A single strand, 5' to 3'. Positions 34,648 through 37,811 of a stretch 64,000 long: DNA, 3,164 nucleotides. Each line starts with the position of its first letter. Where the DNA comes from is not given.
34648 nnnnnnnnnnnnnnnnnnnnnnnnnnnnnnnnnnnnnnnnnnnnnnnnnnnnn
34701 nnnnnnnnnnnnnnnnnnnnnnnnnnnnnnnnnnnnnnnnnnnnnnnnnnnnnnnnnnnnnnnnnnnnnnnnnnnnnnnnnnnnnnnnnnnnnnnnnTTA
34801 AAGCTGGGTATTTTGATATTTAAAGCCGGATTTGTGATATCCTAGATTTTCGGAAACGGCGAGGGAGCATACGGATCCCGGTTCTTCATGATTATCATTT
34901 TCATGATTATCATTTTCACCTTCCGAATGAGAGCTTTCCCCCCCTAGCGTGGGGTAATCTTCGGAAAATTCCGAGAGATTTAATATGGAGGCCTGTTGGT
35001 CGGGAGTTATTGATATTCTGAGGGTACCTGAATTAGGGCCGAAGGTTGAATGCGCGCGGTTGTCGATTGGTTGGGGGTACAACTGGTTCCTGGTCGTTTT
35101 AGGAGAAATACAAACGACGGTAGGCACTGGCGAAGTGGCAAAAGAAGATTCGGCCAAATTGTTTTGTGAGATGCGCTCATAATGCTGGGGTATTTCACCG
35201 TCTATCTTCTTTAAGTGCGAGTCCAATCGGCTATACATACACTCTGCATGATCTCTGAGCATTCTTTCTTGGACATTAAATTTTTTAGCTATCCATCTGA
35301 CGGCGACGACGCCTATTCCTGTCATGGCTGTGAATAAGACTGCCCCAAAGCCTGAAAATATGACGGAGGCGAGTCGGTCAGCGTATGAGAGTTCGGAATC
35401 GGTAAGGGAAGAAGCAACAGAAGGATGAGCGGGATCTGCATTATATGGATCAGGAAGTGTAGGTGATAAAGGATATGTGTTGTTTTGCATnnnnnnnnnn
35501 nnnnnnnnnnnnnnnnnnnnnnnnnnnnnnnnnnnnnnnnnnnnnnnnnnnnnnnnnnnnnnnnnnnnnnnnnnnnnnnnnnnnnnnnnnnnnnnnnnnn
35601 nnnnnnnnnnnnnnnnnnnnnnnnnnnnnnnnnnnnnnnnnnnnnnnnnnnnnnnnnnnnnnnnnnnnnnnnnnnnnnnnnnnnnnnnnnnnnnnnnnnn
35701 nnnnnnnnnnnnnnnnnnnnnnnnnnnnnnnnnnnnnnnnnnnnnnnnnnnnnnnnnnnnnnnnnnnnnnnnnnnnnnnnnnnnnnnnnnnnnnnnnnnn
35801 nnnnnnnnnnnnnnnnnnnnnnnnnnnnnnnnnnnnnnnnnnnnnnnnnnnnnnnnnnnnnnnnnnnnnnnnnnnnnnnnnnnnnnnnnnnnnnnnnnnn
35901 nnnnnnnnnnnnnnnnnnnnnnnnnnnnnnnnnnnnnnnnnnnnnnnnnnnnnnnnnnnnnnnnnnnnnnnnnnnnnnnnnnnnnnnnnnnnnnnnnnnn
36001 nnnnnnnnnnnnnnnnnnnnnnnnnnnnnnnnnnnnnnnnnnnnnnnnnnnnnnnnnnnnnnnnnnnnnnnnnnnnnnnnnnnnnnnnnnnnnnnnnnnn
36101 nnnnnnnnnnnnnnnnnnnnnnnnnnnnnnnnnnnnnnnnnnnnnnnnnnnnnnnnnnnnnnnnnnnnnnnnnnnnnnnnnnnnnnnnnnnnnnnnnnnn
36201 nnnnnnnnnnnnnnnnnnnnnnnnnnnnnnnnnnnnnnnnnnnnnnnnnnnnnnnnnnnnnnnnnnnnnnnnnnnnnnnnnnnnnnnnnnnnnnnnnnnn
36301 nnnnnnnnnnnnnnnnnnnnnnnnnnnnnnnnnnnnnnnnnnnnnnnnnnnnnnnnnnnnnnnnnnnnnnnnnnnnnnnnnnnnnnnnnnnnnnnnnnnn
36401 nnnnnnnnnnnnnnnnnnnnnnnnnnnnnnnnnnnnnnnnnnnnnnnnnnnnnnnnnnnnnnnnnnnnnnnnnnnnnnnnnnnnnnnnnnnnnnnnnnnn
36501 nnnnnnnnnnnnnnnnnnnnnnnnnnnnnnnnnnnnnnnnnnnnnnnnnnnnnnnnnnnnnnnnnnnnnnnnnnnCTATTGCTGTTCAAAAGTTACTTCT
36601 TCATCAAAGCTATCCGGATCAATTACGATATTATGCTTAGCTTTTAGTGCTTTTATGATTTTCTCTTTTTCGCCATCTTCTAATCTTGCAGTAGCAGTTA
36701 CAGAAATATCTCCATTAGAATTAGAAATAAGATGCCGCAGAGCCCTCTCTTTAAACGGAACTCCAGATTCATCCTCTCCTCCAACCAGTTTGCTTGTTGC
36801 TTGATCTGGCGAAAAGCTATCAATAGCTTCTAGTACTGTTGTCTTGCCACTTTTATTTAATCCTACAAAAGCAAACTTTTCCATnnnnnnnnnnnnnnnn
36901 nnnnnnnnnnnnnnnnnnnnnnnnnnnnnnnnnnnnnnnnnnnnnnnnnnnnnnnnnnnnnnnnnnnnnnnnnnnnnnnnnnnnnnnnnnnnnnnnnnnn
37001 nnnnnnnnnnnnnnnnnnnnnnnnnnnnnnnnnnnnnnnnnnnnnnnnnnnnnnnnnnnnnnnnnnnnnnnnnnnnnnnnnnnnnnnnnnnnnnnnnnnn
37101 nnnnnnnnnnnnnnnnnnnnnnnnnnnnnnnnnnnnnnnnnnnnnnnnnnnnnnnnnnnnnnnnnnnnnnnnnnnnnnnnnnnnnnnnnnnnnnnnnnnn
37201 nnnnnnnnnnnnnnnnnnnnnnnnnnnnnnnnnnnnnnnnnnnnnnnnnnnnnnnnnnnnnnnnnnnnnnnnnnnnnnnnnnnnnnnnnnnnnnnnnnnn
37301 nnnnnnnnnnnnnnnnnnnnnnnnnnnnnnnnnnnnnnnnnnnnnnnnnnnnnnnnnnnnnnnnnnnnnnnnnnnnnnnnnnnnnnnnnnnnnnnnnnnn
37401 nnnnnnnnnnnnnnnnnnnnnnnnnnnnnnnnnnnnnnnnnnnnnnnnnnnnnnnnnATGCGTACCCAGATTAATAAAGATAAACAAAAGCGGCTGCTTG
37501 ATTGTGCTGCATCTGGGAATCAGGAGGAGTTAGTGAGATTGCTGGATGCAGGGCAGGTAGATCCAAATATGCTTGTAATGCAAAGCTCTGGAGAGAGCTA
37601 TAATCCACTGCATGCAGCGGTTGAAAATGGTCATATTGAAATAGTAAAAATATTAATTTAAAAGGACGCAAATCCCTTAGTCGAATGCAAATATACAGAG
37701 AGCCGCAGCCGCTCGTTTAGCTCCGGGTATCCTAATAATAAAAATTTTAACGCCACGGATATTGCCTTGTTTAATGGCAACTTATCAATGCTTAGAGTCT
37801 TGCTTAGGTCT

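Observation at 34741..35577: Intact GC-richer membrane-protein gene inserted into the linker of a dead OLD-type ATPase/Toprim gene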

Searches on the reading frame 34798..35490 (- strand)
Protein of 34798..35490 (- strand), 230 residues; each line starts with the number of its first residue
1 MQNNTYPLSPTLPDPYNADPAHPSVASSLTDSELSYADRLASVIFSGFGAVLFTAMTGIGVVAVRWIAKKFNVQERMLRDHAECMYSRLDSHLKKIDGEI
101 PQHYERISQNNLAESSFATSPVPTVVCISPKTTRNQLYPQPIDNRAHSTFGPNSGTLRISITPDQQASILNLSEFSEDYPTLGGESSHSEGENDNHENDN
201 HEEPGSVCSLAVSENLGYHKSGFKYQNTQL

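Call 7: find_encoding_contigs(protein=window:34798-35490:-, flank=10000, max_places=10)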
Protein window:34798-35490:- (230 aa): 1 contig read that carries it; 1 place shown.
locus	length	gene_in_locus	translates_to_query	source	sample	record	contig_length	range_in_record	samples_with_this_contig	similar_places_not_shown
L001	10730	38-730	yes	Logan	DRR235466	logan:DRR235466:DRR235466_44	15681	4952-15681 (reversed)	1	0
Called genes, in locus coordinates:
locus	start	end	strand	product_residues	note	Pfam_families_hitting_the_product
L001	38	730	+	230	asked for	-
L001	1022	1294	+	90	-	-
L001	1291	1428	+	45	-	-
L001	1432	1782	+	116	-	-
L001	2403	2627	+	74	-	-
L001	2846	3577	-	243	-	PF00106:adh_short, PF01488:Shikimate_DH (weak), PF08659:KR, PF01370:Epimerase, PF03435:Sacchrp_dh_NADP, PF13561:adh_short_C2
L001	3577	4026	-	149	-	PF03653:UPF0093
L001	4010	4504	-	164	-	PF13183:Fer4_8 (faint), PF14697:Fer4_21 (faint), PF13187:Fer4_9, PF12797:Fer4_2 (faint), PF12800:Fer4_4 (faint), PF13237:Fer4_10 (weak), PF12838:Fer4_7, PF00037:Fer4, +2 more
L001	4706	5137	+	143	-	-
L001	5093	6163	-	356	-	PF00146:NADHdh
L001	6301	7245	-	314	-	-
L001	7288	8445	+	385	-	PF04055:Radical_SAM, PF06969:HemN_C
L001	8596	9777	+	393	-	PF00346:Complex1_49kDa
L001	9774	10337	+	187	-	PF01257:2Fe-2S_thioredx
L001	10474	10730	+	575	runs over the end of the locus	PF03485:Arg_tRNA_synt_N, PF00750:tRNA-synt_1d, PF00133:tRNA-synt_1 (faint), PF01406:tRNA-synt_1e (faint), PF01921:tRNA-synt_1f (faint), PF09334:tRNA-synt_1g (faint), PF05746:DALR_1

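Call 8: search_protein_families(library=pfam, proteins=[window:34798-35490:-], max_evalue=0.1)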
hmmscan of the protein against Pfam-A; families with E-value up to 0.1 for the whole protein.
window:34798-35490:- (230 aa): 1 family
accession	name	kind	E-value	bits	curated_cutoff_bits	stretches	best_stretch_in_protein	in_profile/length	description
PF04791.21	LMBR1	-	0.005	16.2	31.9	1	41-137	163-260/510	LMBR1-like membrane protein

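Call 11: find_homologous_proteins(query=window:34798-35490:-, max_evalue=0.01)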
Query window:34798-35490:- (230 aa): 1 proteins with E <= 0.01 among 170 candidates.
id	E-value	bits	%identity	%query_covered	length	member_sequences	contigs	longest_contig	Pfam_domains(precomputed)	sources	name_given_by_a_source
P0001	1.3e-151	520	100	100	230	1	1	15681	-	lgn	-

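Call 12: find_related_loci(query=window:34798-35490:-, collection=genome_contigs, flank=10000)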
Query window:34798-35490:- (230 aa) in genome_contigs; peptide patterns used: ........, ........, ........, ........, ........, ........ (x = any residue, [..] = any of these).
58 stretches matched a pattern, but none encodes a relative of the query by tblastn (E <= 1e-3).

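Call 27: search_protein_families(library=padloc, proteins=[window:34798-35490:-], max_evalue=0.01)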
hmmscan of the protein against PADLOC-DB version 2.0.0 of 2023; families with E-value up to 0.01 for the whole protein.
window:34798-35490:- (230 aa): 0 families

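Call 28: search_protein_families(library=ncbifam, proteins=[window:34798-35490:-], max_evalue=0.01)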
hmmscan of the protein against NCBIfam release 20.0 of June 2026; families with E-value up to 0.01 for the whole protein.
window:34798-35490:- (230 aa): 0 families

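Call 30: search_protein_representatives(protein=window:34798-35490:-)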
Query: 230 residues. Proteins with E-value up to 0.001 (for the whole library): 2; up to 1e-10: 1; up to 1e-30: 1. The best 2 are listed.
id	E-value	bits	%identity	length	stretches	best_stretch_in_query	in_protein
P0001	4.2e-152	520.2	100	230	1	1-230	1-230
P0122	5.7e-04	35.8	30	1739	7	75-118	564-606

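Call 31: search_protein_families(library=pfam, proteins=[P0122], max_evalue=1)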
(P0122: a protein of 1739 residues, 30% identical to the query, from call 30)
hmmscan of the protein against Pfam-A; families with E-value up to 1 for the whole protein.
P0122 (1739 aa): 13 families
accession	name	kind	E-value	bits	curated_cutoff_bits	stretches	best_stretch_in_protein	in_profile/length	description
PF01442.23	Apolipoprotein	-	1.5e-21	77.4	90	7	699-868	17-186/190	Apolipoprotein A1/A4/E domain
PF18579.7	Raf1_HTH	-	5.6e-06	26.4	27.3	0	868-894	27-53/61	Rubisco accumulation factor 1 helix turn helix domain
PF12244.13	DUF3606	-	6.2e-06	26.4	24.3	3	833-879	5-51/54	Protein of unknown function (DUF3606)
PF04513.17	Baculo_PEP_C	-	9.5e-05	22.9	38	3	732-825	29-114/140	Baculovirus polyhedron envelope protein, PEP, C terminus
PF03037.21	KMP11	-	0.00053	21.2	28.3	1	589-623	44-78/90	Kinetoplastid membrane protein 11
PF19610.4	DUF6115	-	0.0031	18.3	27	1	1641-1734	39-132/134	Family of unknown function (DUF6115)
PF20079.4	DUF6474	-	0.0034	17.7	27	5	250-324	140-214/216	Family of unknown function (DUF6474)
PF18595.6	Nuf2_DHR10-like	-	0.0037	17.7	28.4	3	1523-1629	10-116/117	Nuf2, DHR10-like domain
PF00109.32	ketoacyl-synt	-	0.0094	16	20.8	3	801-881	36-115/252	Beta-ketoacyl synthase, N-terminal domain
PF10975.14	DUF2802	-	0.029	15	33.5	1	1706-1734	37-65/68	Protein of unknown function (DUF2802)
PF07352.17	Phage_Mu_Gam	-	0.16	12.3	28.3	1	1394-1446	10-62/149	Bacteriophage Mu Gam like protein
PF22650.2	At5g48480-like_C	-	0.26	12.1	27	0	170-197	6-33/50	Glyoxalase At5g48480-like C-terminal domain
PF08655.15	DASH_Ask1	-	0.42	11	20.7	0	582-611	1-30/64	DASH complex subunit Ask1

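Call 58: find_related_loci(query=window:34798-35490:-, collection=metagenome_contigs, flank=5000)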
Query window:34798-35490:- (230 aa) in metagenome_contigs; peptide patterns used: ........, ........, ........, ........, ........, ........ (x = any residue, [..] = any of these).
93 stretches matched a pattern, but none encodes a relative of the query by tblastn (E <= 1e-3).

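Call 62: predict_structure(protein=window:34798-35490:-)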
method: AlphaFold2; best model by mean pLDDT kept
length: 230 residues; sequences in the alignment: 1
mean_pLDDT: 48.6   pTM: 0.23
mean pLDDT of the five models: 48.6, 42.9, 41.5, 38.0, 31.5
residues with pLDDT >= 90: 0; 70-90: 46; 50-70: 39; < 50: 145
segments of 3 or more residues with pLDDT < 50: 1-7, 17-31, 106-194, 200-230
pLDDT, mean of each block of 10 residues (from residue 1): 47 52 46 57 69 80 80 74 80 70 49 40 33 33 32 32 33 32 35 46 34 32 31
secondary structure, 60 per line:
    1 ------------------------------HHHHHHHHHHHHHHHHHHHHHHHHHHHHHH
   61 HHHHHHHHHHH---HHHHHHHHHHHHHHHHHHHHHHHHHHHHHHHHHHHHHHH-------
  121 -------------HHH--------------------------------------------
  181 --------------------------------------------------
elements in order: H31-71 H75-113

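Call 66: find_related_loci(query=window:34798-35490:-, collection=viral_contigs, flank=5000)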
Query window:34798-35490:- (230 aa) in viral_contigs; peptide patterns used: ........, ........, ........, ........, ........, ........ (x = any residue, [..] = any of these).
7 stretches matched a pattern, but none encodes a relative of the query by tblastn (E <= 1e-3).

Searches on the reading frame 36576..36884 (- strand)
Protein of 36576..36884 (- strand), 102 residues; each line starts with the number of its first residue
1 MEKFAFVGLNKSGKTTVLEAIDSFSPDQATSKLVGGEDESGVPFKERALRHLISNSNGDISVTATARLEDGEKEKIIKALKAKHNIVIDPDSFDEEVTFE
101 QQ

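Call 8: search_protein_families(library=pfam, proteins=[window:36576-36884:-], max_evalue=0.1)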
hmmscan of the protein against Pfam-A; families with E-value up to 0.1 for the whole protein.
window:36576-36884:- (102 aa): 5 families
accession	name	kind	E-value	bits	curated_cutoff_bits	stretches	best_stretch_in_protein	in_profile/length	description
PF13175.12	AAA_15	-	6.6e-05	23.1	32.1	1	5-87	27-102/374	AAA ATPase domain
PF13304.12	AAA_21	-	0.0041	17.7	27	1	5-45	3-61/304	AAA domain, putative AbiEii toxin, Type IV TA system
PF13476.12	AAA_23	-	0.017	16.2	27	1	4-22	22-40/201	AAA domain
PF00005.33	ABC_tran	-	0.033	15.2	25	1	2-53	12-65/137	ABC transporter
PF02223.23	Thymidylate_kin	-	0.081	13.1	27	0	8-89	3-86/185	Thymidylate kinase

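Call 63: find_encoding_contigs(protein=window:36576-36884:-, flank=3000, max_places=4)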
Protein window:36576-36884:- (102 aa): 1 contig read that carries it; 1 place shown.
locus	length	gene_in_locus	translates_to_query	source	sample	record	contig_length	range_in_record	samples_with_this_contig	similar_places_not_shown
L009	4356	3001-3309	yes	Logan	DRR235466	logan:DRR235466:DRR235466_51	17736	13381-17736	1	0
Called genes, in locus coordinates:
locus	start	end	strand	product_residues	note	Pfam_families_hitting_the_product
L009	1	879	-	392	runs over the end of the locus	-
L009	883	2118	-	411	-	-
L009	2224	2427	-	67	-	PF12796:Ank_2, PF24521:Ank_KRIT1 (weak), PF13606:Ank_3 (faint), PF00023:Ank (faint), PF13637:Ank_4, PF13857:Ank_5 (weak)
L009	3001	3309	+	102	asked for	-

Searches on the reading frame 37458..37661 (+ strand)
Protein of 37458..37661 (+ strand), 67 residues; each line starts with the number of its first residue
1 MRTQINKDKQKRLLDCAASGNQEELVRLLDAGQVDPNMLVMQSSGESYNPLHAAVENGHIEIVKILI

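Call 8: search_protein_families(library=pfam, proteins=[window:37458-37661:+], max_evalue=0.1)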
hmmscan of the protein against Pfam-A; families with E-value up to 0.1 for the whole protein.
window:37458-37661:+ (67 aa): 6 families
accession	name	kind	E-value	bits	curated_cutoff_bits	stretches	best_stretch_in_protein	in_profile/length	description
PF00023.36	Ank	-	5.5e-09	36.3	21.1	1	49-67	4-22/33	Ankyrin repeat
PF13637.12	Ank_4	-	1.4e-08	35.2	22.7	1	14-67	2-50/50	Ankyrin repeats (many copies)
PF12796.13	Ank_2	-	7.4e-08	33.3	27.3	1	14-67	33-80/90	Ankyrin repeats (3 copies)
PF13857.12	Ank_5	-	8.7e-07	29.6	27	1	37-67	6-36/56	Ankyrin repeats (many copies)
PF13606.12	Ank_3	-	2.3e-06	27.9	22.3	1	48-67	3-22/30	Ankyrin repeat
PF24521.3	Ank_KRIT1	-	2.7e-06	27.6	80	1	8-67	45-105/149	KRIT1 ankyrin-repeats domain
